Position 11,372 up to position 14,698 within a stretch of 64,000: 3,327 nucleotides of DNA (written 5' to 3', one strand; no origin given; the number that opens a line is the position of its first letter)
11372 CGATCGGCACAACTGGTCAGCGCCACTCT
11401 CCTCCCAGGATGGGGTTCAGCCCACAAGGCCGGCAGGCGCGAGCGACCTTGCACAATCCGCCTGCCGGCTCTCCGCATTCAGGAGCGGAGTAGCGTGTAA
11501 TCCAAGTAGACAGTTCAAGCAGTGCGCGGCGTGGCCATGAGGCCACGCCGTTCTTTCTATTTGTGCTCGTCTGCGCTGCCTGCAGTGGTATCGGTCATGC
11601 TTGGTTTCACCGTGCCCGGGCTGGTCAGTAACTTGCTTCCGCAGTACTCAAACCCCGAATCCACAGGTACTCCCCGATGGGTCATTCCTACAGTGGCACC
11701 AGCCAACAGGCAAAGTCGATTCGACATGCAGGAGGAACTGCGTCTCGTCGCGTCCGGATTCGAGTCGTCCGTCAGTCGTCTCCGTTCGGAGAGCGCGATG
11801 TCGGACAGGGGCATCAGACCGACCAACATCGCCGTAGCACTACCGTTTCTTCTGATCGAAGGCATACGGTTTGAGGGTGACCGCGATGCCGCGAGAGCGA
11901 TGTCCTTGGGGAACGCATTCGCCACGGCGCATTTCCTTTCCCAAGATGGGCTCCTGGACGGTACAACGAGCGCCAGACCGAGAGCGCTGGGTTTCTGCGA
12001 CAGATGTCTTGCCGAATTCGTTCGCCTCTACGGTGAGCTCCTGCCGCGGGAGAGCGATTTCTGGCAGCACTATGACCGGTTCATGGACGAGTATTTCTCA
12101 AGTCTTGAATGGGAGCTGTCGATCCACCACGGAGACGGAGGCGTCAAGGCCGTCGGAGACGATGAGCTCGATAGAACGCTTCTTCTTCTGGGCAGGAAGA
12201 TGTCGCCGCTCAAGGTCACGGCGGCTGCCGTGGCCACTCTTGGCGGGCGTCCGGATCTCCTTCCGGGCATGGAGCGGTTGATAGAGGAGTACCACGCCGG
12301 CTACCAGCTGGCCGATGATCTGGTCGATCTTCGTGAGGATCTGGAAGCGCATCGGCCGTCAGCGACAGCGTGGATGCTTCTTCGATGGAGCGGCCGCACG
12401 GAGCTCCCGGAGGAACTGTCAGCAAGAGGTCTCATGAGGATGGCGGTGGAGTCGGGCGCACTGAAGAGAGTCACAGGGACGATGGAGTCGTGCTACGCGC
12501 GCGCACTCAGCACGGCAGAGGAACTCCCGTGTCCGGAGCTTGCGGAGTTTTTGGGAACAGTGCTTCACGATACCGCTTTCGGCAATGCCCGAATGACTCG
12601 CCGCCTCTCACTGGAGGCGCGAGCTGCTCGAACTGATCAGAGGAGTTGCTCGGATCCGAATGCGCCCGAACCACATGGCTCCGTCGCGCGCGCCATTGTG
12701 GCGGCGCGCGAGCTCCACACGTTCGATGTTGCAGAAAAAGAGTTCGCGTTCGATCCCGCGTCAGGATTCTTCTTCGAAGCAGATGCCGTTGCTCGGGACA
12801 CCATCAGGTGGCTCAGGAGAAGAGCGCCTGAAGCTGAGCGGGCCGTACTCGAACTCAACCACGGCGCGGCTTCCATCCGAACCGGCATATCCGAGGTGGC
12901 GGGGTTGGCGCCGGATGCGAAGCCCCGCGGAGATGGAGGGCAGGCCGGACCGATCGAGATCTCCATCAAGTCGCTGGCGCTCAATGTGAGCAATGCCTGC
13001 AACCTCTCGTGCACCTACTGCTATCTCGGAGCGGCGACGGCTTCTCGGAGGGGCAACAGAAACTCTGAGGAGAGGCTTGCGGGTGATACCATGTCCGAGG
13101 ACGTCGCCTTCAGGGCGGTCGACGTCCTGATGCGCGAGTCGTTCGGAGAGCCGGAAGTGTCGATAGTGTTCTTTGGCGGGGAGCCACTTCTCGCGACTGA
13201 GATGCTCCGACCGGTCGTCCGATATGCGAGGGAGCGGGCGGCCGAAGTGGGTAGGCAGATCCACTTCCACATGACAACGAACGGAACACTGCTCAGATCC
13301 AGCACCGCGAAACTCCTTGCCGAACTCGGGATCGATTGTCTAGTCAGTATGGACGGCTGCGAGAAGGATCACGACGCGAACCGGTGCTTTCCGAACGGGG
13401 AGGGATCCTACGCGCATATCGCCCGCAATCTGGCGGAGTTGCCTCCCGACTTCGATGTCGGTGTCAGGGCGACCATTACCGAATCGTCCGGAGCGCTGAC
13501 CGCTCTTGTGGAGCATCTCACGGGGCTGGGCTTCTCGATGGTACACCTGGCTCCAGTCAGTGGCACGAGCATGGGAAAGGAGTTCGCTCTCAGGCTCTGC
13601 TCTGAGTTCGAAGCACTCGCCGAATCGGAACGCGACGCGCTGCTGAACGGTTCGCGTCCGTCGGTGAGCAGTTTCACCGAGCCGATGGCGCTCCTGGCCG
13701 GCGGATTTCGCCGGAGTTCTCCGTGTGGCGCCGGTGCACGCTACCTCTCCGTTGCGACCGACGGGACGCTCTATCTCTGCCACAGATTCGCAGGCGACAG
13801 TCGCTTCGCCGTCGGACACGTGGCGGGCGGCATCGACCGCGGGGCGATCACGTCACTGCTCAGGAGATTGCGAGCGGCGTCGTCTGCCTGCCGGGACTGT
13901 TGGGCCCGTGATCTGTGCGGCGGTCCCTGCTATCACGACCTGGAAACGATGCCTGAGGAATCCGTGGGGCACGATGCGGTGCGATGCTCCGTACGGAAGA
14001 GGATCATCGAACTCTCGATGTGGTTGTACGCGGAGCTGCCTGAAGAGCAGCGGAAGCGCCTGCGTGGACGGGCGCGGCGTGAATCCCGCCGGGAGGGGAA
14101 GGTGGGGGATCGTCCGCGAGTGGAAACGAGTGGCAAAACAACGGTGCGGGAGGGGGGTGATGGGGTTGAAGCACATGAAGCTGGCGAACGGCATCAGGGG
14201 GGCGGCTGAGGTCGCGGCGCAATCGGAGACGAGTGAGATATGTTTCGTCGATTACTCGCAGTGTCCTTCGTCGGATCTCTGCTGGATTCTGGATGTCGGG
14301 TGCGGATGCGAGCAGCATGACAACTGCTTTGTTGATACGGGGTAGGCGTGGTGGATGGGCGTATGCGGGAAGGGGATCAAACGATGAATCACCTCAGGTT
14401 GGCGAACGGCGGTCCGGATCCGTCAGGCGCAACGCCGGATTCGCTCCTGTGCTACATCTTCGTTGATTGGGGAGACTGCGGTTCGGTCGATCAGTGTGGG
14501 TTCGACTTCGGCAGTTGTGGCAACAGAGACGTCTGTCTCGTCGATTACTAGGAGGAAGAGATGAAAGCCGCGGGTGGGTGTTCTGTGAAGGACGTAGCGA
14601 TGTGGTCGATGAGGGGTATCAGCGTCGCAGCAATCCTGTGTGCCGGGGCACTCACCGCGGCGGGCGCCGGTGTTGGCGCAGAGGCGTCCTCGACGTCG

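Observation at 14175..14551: Every Cys in both candidate precursors has an Asp 3-5 residues downstream - ranthipeptide-like Cys-Asp thioether template?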

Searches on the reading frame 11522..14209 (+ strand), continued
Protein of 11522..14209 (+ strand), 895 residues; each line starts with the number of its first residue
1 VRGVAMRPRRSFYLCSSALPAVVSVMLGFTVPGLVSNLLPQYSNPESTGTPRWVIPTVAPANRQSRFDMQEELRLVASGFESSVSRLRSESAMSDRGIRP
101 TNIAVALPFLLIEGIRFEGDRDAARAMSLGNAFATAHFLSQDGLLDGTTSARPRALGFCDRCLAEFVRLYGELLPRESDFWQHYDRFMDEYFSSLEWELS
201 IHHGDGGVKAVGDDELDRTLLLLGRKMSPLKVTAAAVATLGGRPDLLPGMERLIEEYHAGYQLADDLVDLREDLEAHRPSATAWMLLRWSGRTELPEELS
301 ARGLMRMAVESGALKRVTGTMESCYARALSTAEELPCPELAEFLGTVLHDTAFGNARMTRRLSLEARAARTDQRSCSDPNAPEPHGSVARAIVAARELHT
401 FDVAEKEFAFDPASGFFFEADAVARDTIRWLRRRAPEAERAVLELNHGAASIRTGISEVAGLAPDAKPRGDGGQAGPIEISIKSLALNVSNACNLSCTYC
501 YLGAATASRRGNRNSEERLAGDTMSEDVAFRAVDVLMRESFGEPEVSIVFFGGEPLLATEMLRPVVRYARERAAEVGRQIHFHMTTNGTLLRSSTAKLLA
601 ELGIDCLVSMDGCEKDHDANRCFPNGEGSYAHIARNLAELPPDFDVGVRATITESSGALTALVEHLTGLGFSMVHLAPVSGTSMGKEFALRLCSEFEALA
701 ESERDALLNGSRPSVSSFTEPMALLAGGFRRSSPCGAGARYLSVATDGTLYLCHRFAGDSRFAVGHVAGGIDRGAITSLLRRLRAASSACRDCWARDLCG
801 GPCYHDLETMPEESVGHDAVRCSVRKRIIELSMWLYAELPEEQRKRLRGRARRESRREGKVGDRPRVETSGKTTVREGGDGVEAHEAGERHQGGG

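Call 44: predict_structure(alignment_id=A2)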
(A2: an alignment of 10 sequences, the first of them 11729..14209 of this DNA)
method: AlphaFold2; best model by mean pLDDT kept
length: 826 residues; sequences in the alignment: 10
mean_pLDDT: 71.7   pTM: 0.58
mean pLDDT of the five models: 71.7, 67.0, 65.1, 61.2, 59.7
residues with pLDDT >= 90: 114; 70-90: 430; 50-70: 125; < 50: 157
segments of 3 or more residues with pLDDT < 50: 1-32, 302-313, 397-410, 424-452, 485-487, 547-558, 663-670, 742-744, 785-826
pLDDT, mean of each block of 10 residues (from residue 1): 42 40 29 74 87 84 80 66 69 86 87 93 86 67 76 89 95 93 94 85 82 88 78 83 88 94 89 85 71 61 43 59 82 84 71 82 81 77 76 54 35 76 47 35 32 73 90 77 59 89 89 81 83 86 55 47 81 83 82 87 83 69 91 85 82 72 46 78 69 84 80 68 74 59 56 84 87 69 46 28 25 27 31
secondary structure, 60 per line:
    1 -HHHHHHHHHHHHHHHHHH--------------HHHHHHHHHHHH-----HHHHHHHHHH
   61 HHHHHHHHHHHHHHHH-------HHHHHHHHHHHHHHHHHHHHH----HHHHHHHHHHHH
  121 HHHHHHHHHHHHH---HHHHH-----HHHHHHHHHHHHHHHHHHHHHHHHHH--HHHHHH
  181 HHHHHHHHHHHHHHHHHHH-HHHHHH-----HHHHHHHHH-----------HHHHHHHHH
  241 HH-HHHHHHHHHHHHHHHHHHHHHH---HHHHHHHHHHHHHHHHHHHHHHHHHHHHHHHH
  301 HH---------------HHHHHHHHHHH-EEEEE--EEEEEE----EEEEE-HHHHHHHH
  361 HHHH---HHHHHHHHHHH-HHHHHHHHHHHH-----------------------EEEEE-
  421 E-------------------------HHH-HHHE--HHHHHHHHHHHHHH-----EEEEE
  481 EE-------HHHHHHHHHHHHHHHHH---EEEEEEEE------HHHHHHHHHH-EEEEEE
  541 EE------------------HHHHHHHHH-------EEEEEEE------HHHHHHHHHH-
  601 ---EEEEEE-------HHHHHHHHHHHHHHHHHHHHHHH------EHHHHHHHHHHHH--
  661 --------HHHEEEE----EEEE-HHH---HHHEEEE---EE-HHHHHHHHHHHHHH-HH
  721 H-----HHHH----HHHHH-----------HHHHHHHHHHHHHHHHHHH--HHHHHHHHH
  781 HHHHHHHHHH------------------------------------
elements in order (helices of 4 or more, strands of 3 or more residues): H2-19 H34-45 H51-76 H84-104 H109-133 H137-141 H147-172 H175-199 H201-206 H212-220 H232-242 H244-265 H269-302 H318-328 E330-334 E337-342 E347-351 H353-364 H368-378 H380-391 E415-419 H457-470 E476-482 H490-506 E510-517 H524-533 E535-542 H561-569 E577-583 H590-599 E604-609 H617-639 H647-658 E672-675 E680-683 E694-697 H704-717 H727-730 H735-739 H751-769 H772-790

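Call 70: search_protein_families(library=ncbifam, proteins=[L031:5001-6260:+], max_evalue=1)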
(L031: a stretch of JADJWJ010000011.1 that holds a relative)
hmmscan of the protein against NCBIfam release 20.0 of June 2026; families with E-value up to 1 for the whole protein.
L031:5001-6260:+ (420 aa): 68 families (the best 25 are shown)
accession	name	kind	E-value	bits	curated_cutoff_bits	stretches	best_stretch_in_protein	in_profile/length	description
TIGR03906.1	quino_hemo_SAM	equivalog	2.2e-94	316.8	453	1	36-419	67-449/467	quinohemoprotein amine dehydrogenase maturation protein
NF047865.1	rSAM_PapB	equivalog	3.7e-75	253.2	340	1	64-390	3-322/330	PapB family radical SAM/SPASM ranthipeptide maturase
TIGR04064.1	rSAM_nif11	equivalog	1.3e-63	215.4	518.7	1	43-414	59-430/459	nif11-like peptide radical SAM maturase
TIGR03974.1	rSAM_six_Cys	equivalog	4.8e-53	180.6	425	1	59-414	92-446/451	thioether cross-link-forming SCIFF peptide maturase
NF040492.1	not_ScfB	exception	1.7e-44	152.5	855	1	65-414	96-445/450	ScfB-related radical SAM/SPASM orphan maturase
TIGR04068.1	rSAM_ocin_clost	equivalog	1.6e-38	132.8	500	2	63-215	83-234/462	Cys-rich peptide radical SAM maturase CcpM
TIGR04280.1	geopep_mat_rSAM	hypoth_equivalog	4.6e-32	111.5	400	1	64-393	84-401/428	geopeptide radical SAM maturase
NF041300.1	rSAM_mat_DarW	exception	8.5e-30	103.9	650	2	45-216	25-187/415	radical SAM/SPASM peptide maturase DarW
TIGR03978.1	rSAM_paired_1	equivalog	4.7e-26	91.6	370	1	70-381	89-414/466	His-Xaa-Ser system radical SAM maturase HxsB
NF035951.1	rSAM_RumMC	equivalog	8.1e-24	84.1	720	2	63-225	111-271/510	RumMC family radical SAM sactipeptide maturase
NF041707.1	rSAM_YhhB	equivalog_domain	1.3e-23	83.6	445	1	64-217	2-156/369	cyclophane-forming radical SAM/SPASM peptide maturase YhhB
TIGR04269.1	SAM_SPASM_FxsB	subfamily_domain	1.2e-22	80.5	370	1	65-224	3-165/363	FxsB family cyclophane-forming radical SAM/SPASM peptide maturase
NF041298.1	rSAM_mat_DynA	equivalog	6e-22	78.1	450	2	67-242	4-174/356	dynobactin maturation radical SAM/SPASM protein DynA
TIGR04115.1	rSAM_Cxxx_rpt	equivalog_domain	4e-21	75.9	350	1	68-388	6-329/359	radical SAM peptide maturase, CXXX-repeat target family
NF038107.1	rSAM_NF038107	equivalog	5.1e-21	75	600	1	71-242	92-263/444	Cys-every-fifth radical SAM/SPASM peptide maturase CefB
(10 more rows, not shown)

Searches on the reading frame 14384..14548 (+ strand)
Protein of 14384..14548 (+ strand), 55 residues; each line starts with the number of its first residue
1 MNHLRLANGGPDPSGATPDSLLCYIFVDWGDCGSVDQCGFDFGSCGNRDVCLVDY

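Call 7: search_protein_families(library=pfam, proteins=[window:14384-14548:+], max_evalue=0.01)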
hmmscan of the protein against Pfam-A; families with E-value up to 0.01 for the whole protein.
window:14384-14548:+ (55 aa): 0 families

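Call 8: search_protein_families(library=ncbifam, proteins=[window:14384-14548:+], max_evalue=0.01)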
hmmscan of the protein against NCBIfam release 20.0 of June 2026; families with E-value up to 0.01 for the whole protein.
window:14384-14548:+ (55 aa): 0 families

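Call 11: find_encoding_contigs(protein=window:14384-14548:+, flank=10000)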
Protein seq(55 aa) (55 aa): no gene with exactly this product is on record in the collection.

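Call 33: search_protein_families(library=pfam, proteins=[window:14384-14548:+], max_evalue=10)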
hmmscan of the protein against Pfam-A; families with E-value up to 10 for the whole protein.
seq(55 aa): 0 families

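Call 39: search_protein_families(library=ncbifam, proteins=[window:14384-14548:+], max_evalue=10)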
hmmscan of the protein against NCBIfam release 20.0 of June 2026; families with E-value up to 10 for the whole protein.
seq(55 aa): 0 families

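Call 77: find_homologous_proteins(query=A5, max_evalue=0.01)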
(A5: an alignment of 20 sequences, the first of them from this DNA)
Query A5 (20 sequences) (55 aa, profile of the alignment): 107 proteins with E <= 0.01 among 214 candidates.
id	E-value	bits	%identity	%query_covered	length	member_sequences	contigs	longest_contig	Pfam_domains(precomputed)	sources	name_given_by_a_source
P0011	6.2e-23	98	66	100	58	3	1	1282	-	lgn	-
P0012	6.5e-23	98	67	100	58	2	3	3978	-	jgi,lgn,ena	-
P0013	9.6e-23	98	66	100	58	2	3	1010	-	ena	-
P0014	1.0e-22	98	64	100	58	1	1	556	-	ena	-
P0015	1.2e-22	97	67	100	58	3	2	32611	-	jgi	jgi:hypothetical protein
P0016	3.3e-22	96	60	100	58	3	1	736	-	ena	-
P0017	3.5e-22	96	62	100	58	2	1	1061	-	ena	-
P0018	3.6e-22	96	69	100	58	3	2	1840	-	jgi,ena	jgi:hypothetical protein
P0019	8.3e-22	95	64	100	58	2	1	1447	-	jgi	jgi:hypothetical protein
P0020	9.8e-22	94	62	100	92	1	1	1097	-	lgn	-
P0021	1.1e-21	94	76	100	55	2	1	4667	-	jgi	-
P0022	1.2e-21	94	60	100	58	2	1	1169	-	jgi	jgi:hypothetical protein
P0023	1.2e-21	94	71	100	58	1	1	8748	-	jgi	jgi:hypothetical protein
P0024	1.2e-21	94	64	100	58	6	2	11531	-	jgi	-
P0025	1.3e-21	94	57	100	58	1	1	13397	-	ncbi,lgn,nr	ncbi:MAG: hypothetical protein JXB46_06695 [Candidatus Eisenbacteria bacterium]|nr:hypothetical prot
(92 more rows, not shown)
